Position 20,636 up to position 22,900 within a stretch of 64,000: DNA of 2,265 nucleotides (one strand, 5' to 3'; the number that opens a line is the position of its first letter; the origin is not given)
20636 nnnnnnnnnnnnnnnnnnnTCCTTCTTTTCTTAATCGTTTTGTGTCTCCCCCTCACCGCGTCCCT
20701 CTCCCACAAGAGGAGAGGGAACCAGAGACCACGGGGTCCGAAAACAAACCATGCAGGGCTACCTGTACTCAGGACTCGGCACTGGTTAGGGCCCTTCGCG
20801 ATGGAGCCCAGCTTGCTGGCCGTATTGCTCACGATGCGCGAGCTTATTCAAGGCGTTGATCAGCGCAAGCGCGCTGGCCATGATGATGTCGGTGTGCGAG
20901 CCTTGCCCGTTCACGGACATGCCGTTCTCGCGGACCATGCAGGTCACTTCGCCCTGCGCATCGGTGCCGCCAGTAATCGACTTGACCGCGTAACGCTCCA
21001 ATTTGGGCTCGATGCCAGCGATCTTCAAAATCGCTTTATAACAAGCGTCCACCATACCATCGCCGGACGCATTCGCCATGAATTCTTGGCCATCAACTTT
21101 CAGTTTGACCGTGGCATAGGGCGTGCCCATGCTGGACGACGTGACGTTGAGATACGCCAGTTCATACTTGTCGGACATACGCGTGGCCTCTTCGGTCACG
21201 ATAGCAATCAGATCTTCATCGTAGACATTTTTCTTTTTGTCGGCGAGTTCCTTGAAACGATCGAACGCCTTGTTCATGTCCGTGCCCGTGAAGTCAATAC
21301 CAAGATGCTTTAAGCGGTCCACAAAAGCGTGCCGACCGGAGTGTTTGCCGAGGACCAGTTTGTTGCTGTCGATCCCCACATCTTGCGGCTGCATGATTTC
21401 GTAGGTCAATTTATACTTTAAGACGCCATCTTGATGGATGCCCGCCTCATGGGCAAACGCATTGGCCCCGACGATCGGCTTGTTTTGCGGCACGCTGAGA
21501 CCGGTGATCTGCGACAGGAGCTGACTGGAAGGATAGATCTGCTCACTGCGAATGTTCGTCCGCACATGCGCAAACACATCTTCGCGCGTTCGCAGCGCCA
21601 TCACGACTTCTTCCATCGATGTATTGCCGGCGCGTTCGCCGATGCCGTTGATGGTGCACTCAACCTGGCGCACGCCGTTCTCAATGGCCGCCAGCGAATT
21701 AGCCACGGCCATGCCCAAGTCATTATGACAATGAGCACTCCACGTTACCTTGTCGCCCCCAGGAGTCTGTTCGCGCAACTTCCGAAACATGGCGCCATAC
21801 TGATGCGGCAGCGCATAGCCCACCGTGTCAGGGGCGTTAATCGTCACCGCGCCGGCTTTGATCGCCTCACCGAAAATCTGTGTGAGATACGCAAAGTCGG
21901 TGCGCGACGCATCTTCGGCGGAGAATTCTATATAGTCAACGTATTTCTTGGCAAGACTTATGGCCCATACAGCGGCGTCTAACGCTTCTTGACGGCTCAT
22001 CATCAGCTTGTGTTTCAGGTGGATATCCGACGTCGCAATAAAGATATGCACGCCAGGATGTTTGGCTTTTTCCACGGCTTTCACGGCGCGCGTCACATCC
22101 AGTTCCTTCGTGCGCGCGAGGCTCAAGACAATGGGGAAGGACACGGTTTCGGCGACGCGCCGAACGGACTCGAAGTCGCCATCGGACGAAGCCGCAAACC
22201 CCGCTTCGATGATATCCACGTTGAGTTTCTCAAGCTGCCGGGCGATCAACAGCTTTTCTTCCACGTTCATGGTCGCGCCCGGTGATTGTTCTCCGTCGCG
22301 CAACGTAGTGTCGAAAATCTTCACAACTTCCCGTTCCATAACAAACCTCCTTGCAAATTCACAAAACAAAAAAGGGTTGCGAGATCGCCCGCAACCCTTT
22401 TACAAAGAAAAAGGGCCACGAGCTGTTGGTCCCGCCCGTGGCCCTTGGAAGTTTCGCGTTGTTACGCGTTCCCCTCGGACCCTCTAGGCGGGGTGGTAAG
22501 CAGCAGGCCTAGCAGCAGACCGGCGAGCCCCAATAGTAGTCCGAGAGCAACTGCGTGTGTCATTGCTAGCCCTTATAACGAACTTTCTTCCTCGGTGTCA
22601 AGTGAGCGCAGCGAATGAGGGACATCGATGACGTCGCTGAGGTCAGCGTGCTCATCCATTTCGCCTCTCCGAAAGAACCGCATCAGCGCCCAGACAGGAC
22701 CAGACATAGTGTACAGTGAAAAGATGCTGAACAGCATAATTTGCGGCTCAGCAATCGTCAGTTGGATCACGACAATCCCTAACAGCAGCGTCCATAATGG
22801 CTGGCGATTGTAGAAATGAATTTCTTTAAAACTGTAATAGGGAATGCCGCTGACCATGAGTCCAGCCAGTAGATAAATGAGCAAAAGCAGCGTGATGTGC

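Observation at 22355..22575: Leu-codon-rich mini-ORF followed by two tandem terminator hairpins directly upstream of leuA: candidate leucine attenuator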

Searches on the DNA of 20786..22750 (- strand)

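Call 4: search_rna_families(source=window, start=22200, end=22750, threshold=evalue, max_evalue=10, show_alignments=3)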
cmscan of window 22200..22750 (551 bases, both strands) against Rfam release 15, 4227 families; matches with E-value up to 10: 5.
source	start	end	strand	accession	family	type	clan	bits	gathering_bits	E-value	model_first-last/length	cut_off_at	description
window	22362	22417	-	RF02056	STnc390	Gene; sRNA;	-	21.7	50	0.032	1-60/60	no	Salmonella sRNA STnc390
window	22395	22441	-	RF02401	ClpQY_promoter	Cis-reg;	-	17.3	42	0.25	1-46/57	no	ClpQY promoter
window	22374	22439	+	RF01680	P5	Gene; sRNA;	-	16.8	60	2.3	1-71/71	no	Pseudomonas sRNA P5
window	22370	22442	-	RF01820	RsaE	Gene; sRNA;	-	16.6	79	3.6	1-112/112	no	RNA Staph. aureus E (RoxS)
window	22405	22491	-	RF02871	ncS54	Gene; sRNA;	-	15.2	43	1.1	1-79/79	no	Burkholderia sRNA 54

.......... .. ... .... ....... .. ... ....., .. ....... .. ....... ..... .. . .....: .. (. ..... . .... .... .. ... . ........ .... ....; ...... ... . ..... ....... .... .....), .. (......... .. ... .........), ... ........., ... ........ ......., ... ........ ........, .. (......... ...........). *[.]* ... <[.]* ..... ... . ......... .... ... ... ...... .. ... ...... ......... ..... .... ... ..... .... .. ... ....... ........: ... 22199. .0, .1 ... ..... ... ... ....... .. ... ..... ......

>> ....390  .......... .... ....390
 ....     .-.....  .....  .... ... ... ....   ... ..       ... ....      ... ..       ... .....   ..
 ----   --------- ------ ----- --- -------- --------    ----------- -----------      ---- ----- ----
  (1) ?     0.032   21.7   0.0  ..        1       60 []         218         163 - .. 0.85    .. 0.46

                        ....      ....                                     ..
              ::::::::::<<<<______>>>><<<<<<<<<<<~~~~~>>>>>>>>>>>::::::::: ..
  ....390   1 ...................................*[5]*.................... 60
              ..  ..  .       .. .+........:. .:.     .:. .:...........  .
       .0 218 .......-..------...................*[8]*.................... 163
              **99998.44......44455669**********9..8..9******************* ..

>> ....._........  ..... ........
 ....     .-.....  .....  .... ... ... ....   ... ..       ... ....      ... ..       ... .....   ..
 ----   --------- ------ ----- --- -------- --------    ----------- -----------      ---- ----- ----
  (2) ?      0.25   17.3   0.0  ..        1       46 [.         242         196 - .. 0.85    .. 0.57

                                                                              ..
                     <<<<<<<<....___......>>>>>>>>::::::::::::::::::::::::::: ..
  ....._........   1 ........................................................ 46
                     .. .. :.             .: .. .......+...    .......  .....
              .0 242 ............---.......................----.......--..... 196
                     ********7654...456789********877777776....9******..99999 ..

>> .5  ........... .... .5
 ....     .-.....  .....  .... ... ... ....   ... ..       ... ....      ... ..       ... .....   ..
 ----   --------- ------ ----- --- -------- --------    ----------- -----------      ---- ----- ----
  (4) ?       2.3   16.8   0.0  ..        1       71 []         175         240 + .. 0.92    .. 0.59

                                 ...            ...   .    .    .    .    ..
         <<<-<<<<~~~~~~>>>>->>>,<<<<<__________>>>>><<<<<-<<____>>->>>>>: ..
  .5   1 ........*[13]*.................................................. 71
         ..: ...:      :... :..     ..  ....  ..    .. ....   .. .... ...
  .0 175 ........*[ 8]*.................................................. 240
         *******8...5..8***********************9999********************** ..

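Call 39: search_rna_families(sources=[L050, L055, L071, L074, L075, L077, L080, L083, L084, L099, L100, L101, L102, L103, L106, L109, L110, L112, L113, L114], threshold=gathering)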
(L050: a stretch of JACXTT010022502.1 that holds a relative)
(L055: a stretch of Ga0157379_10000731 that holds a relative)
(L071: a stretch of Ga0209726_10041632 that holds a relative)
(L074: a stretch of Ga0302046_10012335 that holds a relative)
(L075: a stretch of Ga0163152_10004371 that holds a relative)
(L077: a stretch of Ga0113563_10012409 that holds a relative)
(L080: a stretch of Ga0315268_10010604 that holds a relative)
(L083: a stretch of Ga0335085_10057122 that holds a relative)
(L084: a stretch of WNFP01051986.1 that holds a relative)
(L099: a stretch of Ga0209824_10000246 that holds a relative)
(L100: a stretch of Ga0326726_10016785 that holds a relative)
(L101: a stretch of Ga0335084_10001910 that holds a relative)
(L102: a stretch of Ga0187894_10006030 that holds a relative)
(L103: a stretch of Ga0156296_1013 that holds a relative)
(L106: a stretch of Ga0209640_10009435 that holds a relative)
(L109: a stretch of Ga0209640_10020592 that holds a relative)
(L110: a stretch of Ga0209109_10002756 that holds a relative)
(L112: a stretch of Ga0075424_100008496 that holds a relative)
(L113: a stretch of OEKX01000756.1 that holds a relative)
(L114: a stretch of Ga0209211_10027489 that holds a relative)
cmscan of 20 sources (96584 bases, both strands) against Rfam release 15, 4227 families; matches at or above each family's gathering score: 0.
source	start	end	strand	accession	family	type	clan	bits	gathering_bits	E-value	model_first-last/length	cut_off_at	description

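Call 41: build_rna_model(alignment_id=A2, structure=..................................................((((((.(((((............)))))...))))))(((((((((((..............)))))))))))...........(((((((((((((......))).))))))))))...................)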
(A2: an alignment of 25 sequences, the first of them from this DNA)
Model R1 built from alignment A2 (25 sequences, 187 columns); structure: as given.
model positions 156; base pairs 35; branch points 2; effective number of sequences 1.6; information 0.59 bits per position. Calibrated on 0.2 Mb of random sequence (short: E-values are rough).
structure used (alignment columns):
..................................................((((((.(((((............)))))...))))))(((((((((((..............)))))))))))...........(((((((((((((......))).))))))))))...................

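Call 42: search_with_rna_model(model_id=R1, sources=[window, L036, L037, L038, L039, L040, L041, L042, L043, L044, L045, L046, L047, L048, L049, L050, L051, L052, L053, L054, L055, L056, L057, L058, L059, L060, L061, L062, L063, L064, L065, L066, L067, L068, L069, L070, L071, L072, L073, L074, L075, L076, L077, L078, L079, L080, L081, L082, L083, L084, L085, L086, L087, L088, L089, L090, L091, L092, L093, L094, L095, L096, L097, L098, L099, L100, L101, L102, L103, L104, L105, L106, L107, L108, L109, L110, L111, L112, L113, L114, L115, L002, L003, L005, L012, L013, L029, L035, L001, L027, L028, L030, L031, L032], max_evalue=0.01, make_alignment=true)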
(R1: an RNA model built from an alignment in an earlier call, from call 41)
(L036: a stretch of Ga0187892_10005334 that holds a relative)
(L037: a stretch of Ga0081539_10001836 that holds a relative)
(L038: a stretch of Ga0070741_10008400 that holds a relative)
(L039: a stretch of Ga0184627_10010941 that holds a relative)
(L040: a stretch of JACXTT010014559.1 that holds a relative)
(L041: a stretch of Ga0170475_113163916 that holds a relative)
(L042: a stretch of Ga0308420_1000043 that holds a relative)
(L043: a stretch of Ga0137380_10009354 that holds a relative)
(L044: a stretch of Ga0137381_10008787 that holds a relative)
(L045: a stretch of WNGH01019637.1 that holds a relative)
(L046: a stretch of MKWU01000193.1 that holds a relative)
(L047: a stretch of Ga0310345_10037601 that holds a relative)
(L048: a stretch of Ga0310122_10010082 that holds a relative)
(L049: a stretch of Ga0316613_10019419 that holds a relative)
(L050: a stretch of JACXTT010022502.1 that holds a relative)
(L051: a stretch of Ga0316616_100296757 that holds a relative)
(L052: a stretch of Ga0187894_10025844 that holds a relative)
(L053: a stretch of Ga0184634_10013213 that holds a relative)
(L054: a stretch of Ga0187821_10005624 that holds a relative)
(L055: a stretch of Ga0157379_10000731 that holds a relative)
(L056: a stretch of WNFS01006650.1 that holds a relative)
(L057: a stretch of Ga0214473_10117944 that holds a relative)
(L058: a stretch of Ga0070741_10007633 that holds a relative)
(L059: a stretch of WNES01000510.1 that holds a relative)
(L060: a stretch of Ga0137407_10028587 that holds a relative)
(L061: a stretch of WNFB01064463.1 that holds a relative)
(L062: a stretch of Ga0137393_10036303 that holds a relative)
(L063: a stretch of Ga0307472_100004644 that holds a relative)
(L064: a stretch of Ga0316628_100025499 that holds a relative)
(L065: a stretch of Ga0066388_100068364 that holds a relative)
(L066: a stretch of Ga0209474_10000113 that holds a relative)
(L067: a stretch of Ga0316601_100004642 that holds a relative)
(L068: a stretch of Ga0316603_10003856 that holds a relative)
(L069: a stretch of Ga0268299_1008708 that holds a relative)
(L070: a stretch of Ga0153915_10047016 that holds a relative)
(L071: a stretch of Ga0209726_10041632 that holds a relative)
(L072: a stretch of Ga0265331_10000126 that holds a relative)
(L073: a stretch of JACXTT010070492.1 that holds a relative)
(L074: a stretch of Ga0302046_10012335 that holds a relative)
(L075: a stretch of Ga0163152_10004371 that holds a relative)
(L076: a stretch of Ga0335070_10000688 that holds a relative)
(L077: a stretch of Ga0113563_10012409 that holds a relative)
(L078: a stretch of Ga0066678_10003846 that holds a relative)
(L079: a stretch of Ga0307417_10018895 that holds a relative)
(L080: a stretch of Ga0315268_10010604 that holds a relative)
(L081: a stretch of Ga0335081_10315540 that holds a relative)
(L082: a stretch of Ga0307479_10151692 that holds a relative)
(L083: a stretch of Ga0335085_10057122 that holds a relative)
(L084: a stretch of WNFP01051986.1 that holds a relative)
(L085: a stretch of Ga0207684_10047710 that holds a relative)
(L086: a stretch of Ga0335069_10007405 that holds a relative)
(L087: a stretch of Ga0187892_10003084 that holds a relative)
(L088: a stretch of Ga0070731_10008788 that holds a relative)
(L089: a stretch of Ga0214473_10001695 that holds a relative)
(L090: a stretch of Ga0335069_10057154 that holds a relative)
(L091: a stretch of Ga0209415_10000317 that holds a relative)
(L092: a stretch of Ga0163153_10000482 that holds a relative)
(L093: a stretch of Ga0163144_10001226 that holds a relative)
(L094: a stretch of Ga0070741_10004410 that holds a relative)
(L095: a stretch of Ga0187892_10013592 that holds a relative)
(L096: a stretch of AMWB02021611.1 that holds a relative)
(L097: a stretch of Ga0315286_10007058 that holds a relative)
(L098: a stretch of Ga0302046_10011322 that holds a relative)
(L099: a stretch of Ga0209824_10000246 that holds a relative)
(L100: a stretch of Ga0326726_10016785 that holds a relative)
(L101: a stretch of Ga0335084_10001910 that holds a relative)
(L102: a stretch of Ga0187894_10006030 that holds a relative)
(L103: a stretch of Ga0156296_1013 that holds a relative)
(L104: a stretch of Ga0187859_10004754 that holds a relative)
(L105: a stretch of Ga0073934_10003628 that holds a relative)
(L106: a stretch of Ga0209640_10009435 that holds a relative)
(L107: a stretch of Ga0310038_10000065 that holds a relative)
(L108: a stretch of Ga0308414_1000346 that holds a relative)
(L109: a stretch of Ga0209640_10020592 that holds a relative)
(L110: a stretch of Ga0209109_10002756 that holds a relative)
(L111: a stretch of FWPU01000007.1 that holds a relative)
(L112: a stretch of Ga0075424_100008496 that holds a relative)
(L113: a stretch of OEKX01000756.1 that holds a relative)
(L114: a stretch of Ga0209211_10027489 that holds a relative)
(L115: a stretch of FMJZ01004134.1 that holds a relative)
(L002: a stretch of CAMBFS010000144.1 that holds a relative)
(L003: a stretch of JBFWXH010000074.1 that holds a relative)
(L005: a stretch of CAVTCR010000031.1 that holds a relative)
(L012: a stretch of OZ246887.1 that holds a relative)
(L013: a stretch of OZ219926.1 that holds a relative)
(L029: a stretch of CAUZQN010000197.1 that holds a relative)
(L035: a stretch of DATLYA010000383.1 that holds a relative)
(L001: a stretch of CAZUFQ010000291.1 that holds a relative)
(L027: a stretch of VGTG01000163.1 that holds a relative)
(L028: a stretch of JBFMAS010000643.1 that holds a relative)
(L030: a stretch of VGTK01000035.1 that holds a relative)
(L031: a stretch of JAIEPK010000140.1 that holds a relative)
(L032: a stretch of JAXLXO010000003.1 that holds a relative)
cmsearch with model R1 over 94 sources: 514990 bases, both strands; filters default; matches with E-value up to 0.01: 84.
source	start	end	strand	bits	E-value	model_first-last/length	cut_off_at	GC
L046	1821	1976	+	182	2.8e-45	1-156/156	no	0.57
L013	3894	4049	+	180.1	8.3e-45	1-156/156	no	0.56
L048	1811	1963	+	158.3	4.1e-39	1-156/156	no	0.56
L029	3916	4068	+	158.3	4.1e-39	1-156/156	no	0.56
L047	1016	1169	+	153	1e-37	1-156/156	no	0.58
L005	3905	4062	+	152.3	1.5e-37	1-156/156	no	0.58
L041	108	264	+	151.4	2.6e-37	1-156/156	no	0.57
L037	1820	1976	+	144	2.2e-35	1-156/156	no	0.59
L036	1817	1975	+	139.6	3.1e-34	1-156/156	no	0.62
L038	1820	1976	+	137.3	1.3e-33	1-156/156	no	0.59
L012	3936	4092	+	136.6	1.8e-33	1-156/156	no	0.56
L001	1054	1217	+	135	4.7e-33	1-156/156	no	0.54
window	22365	22523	-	134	8.8e-33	1-156/156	no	0.59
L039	1815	1974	+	133.5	1.2e-32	1-156/156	no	0.62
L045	1295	1455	+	131.9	3.2e-32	1-156/156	no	0.63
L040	1818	1976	+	131.8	3.3e-32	1-156/156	no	0.6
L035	3921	4078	+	131.7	3.5e-32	1-156/156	no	0.58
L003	3895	4056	+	128.6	2.3e-31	1-156/156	no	0.56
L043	1393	1553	+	128.4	2.6e-31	1-156/156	no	0.63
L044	1022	1182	+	128.4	2.6e-31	1-156/156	no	0.63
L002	3880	4039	+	119.4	5.8e-29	1-156/156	no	0.59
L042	1816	1976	+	109.6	2e-26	1-156/156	no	0.63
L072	1782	1947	+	66.3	4e-15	1-156/156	no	0.64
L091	1789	1950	+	64.7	1.1e-14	1-156/156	no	0.68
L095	1796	1958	+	64.6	1.1e-14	1-156/156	no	0.64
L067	304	464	+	64.5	1.2e-14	1-156/156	no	0.65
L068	1794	1954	+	64.5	1.2e-14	1-156/156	no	0.65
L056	1805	1969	+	62.2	4.6e-14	1-156/156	no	0.69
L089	1796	1956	+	60.6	1.2e-13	1-156/156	no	0.64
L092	1782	1940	+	60.5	1.3e-13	1-156/156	no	0.62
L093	1782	1940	+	60.5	1.3e-13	1-156/156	no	0.62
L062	1202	1367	+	59.3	2.7e-13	1-156/156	no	0.69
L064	1764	1928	+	58.8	3.7e-13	1-156/156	no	0.65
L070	350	514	+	58.8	3.7e-13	1-156/156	no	0.65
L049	1562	1724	+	57.7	7.1e-13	1-156/156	no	0.67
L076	1777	1939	+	57.1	1e-12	1-156/156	no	0.65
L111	1792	1912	+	55.7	2.3e-12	1-156/156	no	0.64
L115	56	176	+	55.7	2.3e-12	1-156/156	no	0.64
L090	1789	1950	+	55.5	2.7e-12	1-156/156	no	0.63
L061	1712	1879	+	54.7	4.2e-12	1-156/156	no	0.68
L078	1803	1969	+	54.4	5e-12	1-156/156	no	0.71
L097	1796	1958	+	52.3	1.8e-11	1-156/156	no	0.67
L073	209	369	+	50.4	5.8e-11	1-156/156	no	0.69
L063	103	262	+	49.5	9.4e-11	1-156/156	no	0.73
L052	199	340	+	49.5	9.6e-11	1-156/156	no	0.68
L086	1641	1801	+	45.5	1.1e-09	1-156/156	no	0.67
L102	1816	1945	+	43.5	3.6e-09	1-156/156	no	0.65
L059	1824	1947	+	41.7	1.1e-08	1-156/156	no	0.67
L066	1824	1947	+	41.7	1.1e-08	1-156/156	no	0.67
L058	1809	1967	+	41.7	1.1e-08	1-156/156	no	0.7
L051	1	120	+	41.3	1.3e-08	44-156/156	5'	0.65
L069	1768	1930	+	40.3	2.5e-08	1-156/156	no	0.7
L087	1779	1946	+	40.1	2.8e-08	1-156/156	no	0.64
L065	479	644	+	40.1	2.8e-08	1-156/156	no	0.73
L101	1817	1945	+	39.2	4.8e-08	1-156/156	no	0.66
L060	1825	1949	+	35.3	5e-07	1-156/156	no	0.68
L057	1347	1512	+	34.8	6.7e-07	1-156/156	no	0.72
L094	1827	1952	+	30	1.2e-05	1-156/156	no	0.69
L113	1087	1214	+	29.8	1.3e-05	1-156/156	no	0.66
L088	1812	1978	+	29.3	1.8e-05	1-156/156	no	0.69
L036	1896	1929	-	26.9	7.4e-05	80-113/156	no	0.74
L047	1134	1166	-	26.2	0.00011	118-150/156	no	0.55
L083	990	1151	+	26.1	0.00012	1-156/156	no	0.62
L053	535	684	+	25.2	0.00021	1-156/156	no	0.68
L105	1825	1945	+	25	0.00024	1-156/156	no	0.69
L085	1385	1542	+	24.9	0.00026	1-156/156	no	0.74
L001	1182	1211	-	24.1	0.00041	121-150/156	no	0.6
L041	230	257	-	24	0.00045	122-149/156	no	0.61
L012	4057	4086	-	23.4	0.00063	121-150/156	no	0.57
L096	1195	1355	+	23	0.00081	1-156/156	no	0.63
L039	1895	1928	-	22.8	0.00089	80-113/156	no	0.79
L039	1940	1967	-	22.4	0.0011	122-149/156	no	0.64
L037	1943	1968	-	22.3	0.0012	123-148/156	no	0.65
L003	4021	4050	-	22.2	0.0013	121-150/156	no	0.6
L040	1943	1968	-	21.9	0.0015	123-148/156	no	0.65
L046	1941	1970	-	21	0.0026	121-150/156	no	0.63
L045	1422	1447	-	20.9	0.0028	123-148/156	no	0.65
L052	283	314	-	20.1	0.0044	81-112/156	no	0.81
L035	4045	4070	-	20.1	0.0046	123-148/156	no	0.73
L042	1940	1970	-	19.2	0.0079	121-150/156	no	0.68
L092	1902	1932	-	18.9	0.0091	80-113/156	no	0.74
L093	1902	1932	-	18.9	0.0091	80-113/156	no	0.74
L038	1943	1969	-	18.8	0.0098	122-149/156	no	0.63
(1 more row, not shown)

Alignment A3: 84 matches aligned to the model, 278 columns, each read 5' to 3' on its own strand. Consensus structure (alignment columns), stored with it:
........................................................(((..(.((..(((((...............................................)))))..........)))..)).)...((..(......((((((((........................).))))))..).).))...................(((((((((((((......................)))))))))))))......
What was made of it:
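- A covariance model finds the element once in the window and upstream of leuA in about 66 loci (call 42).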
